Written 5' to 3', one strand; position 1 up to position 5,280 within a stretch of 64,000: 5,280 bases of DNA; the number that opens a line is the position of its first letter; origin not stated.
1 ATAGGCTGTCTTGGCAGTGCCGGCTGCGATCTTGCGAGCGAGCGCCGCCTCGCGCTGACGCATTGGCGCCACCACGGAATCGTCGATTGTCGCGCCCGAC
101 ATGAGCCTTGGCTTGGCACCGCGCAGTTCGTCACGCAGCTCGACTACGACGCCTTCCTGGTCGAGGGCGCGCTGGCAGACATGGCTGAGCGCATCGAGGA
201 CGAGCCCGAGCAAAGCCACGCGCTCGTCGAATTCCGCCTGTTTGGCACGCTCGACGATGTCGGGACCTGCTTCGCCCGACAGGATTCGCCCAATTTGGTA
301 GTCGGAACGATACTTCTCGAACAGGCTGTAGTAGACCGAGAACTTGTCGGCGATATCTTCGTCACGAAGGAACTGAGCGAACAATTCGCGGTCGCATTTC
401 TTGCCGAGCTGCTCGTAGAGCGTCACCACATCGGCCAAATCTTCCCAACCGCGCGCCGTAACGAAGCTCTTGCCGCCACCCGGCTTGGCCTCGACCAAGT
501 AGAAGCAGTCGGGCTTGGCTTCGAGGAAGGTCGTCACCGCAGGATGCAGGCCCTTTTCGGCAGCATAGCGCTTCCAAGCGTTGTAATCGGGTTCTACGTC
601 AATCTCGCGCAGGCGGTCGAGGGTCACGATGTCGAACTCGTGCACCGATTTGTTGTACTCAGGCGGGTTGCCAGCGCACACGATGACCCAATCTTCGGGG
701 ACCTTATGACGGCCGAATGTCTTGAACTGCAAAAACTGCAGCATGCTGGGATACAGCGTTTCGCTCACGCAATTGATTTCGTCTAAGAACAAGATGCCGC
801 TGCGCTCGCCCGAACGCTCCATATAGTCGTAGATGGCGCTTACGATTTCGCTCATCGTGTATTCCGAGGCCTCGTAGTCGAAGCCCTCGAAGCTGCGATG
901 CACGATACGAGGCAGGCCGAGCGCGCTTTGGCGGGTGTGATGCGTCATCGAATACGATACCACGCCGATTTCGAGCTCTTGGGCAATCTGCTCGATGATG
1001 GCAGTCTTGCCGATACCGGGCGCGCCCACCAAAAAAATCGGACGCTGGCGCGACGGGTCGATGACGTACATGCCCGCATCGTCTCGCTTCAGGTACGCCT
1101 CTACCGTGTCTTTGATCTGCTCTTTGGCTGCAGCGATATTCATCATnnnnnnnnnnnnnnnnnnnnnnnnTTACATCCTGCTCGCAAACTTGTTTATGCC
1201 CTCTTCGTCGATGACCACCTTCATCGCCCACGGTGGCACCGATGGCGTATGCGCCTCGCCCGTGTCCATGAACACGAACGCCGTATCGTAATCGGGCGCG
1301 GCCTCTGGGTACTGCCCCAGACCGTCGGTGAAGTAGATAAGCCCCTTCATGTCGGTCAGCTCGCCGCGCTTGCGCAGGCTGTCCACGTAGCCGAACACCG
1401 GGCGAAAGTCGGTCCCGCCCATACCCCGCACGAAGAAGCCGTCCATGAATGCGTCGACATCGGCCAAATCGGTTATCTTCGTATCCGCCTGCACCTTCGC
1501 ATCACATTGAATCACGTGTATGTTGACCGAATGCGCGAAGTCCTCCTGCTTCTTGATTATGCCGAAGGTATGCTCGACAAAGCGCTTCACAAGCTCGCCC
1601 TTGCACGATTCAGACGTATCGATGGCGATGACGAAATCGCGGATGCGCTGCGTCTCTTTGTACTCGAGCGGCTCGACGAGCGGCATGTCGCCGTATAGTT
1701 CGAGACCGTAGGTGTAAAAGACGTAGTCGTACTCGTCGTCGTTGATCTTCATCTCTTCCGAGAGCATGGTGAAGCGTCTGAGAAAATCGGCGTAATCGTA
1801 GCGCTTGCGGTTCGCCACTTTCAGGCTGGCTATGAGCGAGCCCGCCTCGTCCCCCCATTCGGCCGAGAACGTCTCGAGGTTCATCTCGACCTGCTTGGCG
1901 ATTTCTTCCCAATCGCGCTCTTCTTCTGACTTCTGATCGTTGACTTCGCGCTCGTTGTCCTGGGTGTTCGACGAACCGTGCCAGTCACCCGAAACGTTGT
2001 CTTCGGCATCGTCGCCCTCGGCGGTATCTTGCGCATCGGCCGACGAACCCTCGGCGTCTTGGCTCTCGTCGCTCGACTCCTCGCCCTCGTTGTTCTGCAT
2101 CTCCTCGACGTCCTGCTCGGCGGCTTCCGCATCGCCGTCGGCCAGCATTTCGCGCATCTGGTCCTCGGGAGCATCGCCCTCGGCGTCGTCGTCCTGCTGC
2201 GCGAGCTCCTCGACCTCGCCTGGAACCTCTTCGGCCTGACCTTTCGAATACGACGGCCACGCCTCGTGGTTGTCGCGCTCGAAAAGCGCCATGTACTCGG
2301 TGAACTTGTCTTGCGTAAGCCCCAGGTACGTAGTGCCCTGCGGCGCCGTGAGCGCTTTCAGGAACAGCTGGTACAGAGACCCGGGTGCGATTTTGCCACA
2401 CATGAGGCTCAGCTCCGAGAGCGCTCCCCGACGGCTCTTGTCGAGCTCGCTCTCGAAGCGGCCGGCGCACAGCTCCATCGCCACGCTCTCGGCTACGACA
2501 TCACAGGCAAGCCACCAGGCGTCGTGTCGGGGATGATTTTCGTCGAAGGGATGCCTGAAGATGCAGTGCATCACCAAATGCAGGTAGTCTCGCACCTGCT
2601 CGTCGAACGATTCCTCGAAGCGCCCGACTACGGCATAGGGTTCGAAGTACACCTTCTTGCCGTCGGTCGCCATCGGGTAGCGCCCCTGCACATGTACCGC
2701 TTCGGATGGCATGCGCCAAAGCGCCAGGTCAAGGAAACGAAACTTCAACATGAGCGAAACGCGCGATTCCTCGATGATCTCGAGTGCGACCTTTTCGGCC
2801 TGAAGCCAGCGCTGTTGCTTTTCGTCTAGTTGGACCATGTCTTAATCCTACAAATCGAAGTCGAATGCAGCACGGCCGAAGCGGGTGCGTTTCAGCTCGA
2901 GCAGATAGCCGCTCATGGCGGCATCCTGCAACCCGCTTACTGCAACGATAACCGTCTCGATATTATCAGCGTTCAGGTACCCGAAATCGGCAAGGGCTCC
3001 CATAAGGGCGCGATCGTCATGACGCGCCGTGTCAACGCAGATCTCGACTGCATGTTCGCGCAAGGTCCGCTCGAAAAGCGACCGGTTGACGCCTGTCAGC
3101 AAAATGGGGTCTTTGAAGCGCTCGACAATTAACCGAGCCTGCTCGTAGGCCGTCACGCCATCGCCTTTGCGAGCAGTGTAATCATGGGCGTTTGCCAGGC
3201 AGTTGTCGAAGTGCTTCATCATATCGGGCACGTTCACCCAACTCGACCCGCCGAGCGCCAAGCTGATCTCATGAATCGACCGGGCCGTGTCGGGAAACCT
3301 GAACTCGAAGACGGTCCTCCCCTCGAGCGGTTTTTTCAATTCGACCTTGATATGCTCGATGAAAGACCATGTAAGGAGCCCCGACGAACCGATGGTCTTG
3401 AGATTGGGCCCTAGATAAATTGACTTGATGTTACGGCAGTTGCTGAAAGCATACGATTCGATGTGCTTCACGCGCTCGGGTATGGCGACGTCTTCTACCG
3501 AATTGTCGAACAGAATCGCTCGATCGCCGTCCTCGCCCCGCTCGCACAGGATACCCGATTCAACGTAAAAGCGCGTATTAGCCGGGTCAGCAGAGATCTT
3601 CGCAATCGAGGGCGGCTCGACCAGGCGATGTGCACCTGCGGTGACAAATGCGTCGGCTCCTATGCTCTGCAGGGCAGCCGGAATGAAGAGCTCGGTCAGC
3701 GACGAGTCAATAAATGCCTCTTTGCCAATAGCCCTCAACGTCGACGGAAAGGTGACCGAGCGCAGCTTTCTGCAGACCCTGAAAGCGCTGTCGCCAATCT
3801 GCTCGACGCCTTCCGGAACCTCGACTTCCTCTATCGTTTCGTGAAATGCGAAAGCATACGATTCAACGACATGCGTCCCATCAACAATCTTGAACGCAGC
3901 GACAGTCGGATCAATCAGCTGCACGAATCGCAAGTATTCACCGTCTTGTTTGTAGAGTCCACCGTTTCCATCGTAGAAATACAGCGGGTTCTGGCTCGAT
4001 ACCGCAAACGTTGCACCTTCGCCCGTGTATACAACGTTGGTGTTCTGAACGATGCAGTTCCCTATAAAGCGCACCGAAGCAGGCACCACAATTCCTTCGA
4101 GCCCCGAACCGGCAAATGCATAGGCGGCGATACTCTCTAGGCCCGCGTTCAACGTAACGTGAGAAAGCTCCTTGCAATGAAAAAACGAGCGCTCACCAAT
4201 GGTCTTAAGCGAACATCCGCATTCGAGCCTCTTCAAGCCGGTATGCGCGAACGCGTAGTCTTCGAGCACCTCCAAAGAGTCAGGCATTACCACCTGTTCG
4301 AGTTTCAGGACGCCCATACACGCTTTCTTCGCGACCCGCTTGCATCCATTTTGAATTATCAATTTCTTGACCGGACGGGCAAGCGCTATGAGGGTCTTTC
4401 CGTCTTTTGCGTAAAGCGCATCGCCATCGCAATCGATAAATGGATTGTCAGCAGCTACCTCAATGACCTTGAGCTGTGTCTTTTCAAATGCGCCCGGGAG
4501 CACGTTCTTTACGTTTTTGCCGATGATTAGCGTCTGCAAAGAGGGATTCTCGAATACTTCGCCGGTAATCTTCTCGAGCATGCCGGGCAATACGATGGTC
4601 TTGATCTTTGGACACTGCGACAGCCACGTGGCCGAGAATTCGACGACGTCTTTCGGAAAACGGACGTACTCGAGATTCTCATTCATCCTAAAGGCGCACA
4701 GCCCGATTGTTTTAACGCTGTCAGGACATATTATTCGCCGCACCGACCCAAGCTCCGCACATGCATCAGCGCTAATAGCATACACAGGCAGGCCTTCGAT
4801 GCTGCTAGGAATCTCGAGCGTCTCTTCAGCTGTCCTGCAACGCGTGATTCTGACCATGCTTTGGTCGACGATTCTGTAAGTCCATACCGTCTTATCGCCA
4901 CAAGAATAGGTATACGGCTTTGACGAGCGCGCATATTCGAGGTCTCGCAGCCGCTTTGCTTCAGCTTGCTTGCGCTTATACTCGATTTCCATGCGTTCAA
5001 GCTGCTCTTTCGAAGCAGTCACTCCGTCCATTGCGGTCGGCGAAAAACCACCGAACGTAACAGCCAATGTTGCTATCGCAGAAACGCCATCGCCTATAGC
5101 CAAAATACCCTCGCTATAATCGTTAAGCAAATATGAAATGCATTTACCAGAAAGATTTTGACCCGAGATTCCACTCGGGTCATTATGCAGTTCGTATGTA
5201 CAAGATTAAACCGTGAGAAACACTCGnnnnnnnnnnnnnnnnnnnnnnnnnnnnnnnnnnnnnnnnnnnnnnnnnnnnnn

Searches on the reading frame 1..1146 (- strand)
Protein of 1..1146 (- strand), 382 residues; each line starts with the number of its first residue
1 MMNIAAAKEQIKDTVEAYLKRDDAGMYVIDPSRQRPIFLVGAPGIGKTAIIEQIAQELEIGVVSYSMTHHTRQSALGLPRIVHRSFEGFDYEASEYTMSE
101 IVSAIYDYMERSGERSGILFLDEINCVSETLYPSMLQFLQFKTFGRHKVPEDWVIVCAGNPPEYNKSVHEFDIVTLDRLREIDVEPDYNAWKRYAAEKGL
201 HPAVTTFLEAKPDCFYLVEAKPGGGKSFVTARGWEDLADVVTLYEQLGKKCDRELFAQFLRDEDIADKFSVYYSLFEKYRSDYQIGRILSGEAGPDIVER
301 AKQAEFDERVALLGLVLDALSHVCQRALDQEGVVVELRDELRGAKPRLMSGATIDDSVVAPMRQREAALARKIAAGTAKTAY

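Call 64: search_protein_families(library=pfam, proteins=[window:1-1146:-], max_evalue=0.0001)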
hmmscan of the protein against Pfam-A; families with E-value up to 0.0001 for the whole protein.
window:1-1146:- (382 aa): 4 families
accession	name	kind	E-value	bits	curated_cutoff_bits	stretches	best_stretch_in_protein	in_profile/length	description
PF07728.20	AAA_5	-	3.3e-09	37.3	22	1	37-178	2-138/139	AAA domain (dynein-related subfamily)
PF13401.12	AAA_22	-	1.9e-08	35.1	27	1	33-139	4-104/130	AAA domain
PF00004.35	AAA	-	5.4e-08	33.8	21.2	1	37-129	1-71/131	ATPase family associated with various cellular activities (AAA)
PF20030.5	bpMoxR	-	3.8e-05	23.3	27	0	34-146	31-128/205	MoxR domain in the MoxR-vWA-beta-propeller ternary systems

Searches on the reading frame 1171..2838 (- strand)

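Call 64: search_protein_families(library=pfam, proteins=[window:1171-2838:-], max_evalue=0.0001)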
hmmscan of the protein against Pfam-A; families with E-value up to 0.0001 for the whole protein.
window:1171-2838:- (555 aa): 1 family
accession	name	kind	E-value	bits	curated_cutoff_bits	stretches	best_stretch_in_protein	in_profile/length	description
PF09967.15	DUF2201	-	4.9e-11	43.3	26.4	1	403-543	2-122/123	VWA-like domain (DUF2201)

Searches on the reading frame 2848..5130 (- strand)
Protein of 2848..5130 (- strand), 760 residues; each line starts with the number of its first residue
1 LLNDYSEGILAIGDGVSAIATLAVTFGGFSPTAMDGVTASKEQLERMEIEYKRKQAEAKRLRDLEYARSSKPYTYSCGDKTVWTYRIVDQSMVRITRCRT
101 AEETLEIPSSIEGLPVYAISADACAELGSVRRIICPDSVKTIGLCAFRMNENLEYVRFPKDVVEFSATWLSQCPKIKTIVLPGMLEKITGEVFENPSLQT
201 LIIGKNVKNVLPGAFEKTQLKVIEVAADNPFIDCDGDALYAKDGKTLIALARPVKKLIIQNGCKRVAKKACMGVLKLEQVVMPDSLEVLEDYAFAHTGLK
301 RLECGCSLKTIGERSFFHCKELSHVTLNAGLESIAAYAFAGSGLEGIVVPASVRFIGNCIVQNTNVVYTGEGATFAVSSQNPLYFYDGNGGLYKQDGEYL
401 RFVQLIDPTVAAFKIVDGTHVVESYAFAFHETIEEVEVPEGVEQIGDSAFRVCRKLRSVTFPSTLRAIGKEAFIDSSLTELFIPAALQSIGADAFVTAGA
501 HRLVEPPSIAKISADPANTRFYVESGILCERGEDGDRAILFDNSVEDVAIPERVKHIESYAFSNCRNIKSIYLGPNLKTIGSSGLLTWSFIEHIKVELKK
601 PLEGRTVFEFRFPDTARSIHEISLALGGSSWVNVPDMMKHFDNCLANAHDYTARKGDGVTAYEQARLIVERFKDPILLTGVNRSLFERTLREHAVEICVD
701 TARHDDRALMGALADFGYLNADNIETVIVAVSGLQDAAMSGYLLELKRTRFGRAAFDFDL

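Call 64: search_protein_families(library=pfam, proteins=[window:2848-5130:-], max_evalue=0.0001)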
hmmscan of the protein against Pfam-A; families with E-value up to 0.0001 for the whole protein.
window:2848-5130:- (760 aa): 2 families
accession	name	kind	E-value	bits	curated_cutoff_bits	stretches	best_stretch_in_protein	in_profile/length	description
PF13306.12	LRR_5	-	5e-66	220.8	27.7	4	254-364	13-123/127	BspA type Leucine rich repeat region (6 copies)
PF13855.12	LRR_8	-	9.1e-07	29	27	0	185-217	13-47/61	Leucine rich repeat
